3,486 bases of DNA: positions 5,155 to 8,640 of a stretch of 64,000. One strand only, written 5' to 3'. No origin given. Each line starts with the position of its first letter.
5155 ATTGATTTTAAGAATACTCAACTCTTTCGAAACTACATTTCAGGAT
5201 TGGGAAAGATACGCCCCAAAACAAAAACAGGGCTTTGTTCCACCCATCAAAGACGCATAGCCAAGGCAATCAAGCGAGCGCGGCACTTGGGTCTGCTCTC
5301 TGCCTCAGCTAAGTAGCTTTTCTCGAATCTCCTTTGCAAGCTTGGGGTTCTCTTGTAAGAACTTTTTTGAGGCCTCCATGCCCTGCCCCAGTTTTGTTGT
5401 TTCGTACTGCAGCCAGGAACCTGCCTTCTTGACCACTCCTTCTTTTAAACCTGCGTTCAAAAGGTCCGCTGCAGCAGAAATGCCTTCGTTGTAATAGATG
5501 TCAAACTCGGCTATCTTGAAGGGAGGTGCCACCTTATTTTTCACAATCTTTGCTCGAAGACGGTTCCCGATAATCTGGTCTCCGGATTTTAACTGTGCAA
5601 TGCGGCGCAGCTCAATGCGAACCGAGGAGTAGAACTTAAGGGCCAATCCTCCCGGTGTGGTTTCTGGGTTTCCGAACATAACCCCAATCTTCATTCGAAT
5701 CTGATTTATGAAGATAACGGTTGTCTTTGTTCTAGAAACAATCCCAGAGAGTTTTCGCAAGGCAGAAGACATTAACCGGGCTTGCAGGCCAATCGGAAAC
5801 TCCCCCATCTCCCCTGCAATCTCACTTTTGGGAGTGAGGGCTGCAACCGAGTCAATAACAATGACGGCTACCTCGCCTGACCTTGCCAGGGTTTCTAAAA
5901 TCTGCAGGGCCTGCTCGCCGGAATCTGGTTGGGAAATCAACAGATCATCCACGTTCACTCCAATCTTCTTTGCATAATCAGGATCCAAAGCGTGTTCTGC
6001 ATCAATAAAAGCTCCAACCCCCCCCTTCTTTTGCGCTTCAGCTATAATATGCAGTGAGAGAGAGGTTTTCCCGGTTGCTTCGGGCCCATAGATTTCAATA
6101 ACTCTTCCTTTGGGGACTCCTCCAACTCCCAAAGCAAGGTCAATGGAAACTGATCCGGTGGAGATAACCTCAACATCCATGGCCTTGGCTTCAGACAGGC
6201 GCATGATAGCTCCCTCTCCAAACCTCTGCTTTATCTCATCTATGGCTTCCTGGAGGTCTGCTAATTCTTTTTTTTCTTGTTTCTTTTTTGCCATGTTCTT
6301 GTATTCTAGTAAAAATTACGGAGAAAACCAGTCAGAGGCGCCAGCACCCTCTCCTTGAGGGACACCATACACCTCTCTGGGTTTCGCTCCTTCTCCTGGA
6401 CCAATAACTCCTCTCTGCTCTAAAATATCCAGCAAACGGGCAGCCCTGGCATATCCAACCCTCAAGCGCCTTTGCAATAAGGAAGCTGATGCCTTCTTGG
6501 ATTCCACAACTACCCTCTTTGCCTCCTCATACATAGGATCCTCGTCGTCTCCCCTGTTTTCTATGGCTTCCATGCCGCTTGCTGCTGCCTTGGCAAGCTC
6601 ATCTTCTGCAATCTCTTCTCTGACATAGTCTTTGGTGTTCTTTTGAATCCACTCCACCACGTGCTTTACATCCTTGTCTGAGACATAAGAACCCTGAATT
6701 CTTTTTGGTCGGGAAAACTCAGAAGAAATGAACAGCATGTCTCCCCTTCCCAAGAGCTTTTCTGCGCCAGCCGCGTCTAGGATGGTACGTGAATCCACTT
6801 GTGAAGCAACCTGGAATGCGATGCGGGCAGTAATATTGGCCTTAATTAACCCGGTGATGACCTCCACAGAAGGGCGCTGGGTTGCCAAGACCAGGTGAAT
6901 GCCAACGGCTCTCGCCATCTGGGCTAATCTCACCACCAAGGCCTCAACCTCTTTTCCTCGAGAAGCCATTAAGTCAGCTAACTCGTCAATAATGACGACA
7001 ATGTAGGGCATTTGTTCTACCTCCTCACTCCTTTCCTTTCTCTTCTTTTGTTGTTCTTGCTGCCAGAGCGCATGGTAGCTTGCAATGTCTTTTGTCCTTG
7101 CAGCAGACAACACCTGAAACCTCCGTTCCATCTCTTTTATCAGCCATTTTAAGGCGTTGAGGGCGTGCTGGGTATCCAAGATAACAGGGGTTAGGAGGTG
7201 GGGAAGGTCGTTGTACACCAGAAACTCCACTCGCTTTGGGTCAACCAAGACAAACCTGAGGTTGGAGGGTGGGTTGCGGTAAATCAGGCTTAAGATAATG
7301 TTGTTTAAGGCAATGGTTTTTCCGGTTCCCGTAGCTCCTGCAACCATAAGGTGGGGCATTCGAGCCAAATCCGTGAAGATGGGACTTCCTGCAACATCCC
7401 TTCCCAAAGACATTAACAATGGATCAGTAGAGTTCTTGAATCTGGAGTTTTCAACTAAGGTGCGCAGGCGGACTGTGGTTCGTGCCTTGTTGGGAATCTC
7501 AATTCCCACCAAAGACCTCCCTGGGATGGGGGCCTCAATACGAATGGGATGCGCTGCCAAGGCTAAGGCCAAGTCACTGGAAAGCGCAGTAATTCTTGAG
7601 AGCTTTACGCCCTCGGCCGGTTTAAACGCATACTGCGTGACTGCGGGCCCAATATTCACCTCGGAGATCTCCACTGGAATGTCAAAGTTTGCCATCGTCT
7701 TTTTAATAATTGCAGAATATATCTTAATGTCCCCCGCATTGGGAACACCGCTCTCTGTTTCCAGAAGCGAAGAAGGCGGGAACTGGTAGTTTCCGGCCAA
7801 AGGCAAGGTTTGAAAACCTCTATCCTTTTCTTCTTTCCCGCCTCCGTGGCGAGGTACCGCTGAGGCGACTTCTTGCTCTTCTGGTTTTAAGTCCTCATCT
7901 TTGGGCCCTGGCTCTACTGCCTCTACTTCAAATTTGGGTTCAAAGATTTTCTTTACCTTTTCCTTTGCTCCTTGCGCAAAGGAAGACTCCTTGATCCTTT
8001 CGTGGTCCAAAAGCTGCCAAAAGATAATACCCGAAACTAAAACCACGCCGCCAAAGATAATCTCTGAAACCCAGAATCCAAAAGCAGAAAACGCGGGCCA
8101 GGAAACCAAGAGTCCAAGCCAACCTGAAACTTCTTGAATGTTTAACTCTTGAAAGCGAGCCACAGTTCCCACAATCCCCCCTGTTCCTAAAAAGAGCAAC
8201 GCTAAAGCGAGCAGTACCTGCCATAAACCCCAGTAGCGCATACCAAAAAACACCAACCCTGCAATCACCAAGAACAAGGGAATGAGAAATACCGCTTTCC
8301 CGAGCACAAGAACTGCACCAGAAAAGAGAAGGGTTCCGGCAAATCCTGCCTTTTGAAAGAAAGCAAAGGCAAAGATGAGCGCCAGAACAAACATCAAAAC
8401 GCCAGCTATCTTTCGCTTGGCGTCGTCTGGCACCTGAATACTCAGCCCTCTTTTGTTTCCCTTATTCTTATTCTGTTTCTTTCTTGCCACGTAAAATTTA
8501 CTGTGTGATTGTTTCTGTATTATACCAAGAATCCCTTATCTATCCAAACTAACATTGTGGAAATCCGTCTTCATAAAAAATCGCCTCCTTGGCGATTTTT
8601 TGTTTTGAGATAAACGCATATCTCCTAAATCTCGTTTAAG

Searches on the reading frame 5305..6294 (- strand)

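Call 81: search_protein_families(library=pfam, proteins=[window:5305-6294:-], max_evalue=0.001)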
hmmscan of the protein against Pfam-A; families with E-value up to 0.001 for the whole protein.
window:5305-6294:- (329 aa): 6 families
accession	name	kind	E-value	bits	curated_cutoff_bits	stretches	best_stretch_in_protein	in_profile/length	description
PF00154.27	RecA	-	5.1e-130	433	27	1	14-273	3-262/262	recA bacterial DNA recombination protein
PF21096.2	RecA_C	-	8.7e-17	61.4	27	1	277-327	2-52/57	RecA C-terminal domain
PF08423.17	Rad51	-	6.5e-10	39.1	22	1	41-231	5-211/244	Rad51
PF06745.19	ATPase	-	2.2e-07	30.9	26.6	1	46-201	3-166/231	KaiC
PF13481.12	AAA_25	-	4.4e-05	23.6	27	0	59-86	29-56/195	AAA domain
PF01637.24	ATPase_2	-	0.00045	20.5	33.2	0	64-121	21-69/225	ATPase domain predominantly from Archaea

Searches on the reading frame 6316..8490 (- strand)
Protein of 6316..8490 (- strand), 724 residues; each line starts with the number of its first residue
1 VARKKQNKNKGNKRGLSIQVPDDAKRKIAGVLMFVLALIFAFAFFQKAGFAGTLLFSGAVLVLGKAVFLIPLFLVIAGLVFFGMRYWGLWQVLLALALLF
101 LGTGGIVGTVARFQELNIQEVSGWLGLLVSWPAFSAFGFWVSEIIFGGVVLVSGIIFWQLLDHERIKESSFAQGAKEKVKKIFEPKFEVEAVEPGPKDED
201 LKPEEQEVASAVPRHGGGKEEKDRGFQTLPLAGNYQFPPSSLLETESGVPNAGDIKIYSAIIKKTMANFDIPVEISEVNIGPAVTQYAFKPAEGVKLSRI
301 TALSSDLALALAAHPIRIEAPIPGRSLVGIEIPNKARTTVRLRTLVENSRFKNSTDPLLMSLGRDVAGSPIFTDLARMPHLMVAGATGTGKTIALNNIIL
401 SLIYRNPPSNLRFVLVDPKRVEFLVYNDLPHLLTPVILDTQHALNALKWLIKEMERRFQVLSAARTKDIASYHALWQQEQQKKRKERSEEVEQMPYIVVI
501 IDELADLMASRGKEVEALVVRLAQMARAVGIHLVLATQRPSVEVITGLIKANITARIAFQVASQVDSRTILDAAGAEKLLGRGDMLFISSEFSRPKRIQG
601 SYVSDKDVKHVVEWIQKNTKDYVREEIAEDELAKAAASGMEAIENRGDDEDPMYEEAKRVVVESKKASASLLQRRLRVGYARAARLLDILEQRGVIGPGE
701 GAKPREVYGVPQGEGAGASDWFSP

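Call 81: search_protein_families(library=pfam, proteins=[window:6316-8490:-], max_evalue=0.001)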
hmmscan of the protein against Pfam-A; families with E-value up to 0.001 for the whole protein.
window:6316-8490:- (724 aa): 8 families
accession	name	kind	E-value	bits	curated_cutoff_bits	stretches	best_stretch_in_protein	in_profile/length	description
PF01580.24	FtsK_SpoIIIE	-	2.4e-63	214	24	1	342-542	2-221/221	FtsK/SpoIIIE family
PF17854.6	FtsK_alpha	-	4.9e-28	97.7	22.9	1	237-334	1-101/101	FtsK alpha domain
PF09397.16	FtsK_gamma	-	1.2e-26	92.7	30.6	1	649-708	2-61/63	Ftsk gamma domain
PF25199.1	nSTAND_NTPase5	-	7.9e-06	26.2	34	1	378-473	41-141/145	Novel STAND NTPase 5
PF13481.12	AAA_25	-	0.00017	21.7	27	1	381-536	36-187/195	AAA domain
PF05621.17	TniB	-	0.00023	21.1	22.4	0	478-545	102-169/189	Bacterial TniB protein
PF00004.35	AAA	-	0.00085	20.2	21.2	0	448-541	16-112/131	ATPase family associated with various cellular activities (AAA)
PF13401.12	AAA_22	-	0.0009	20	27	0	380-539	7-124/130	AAA domain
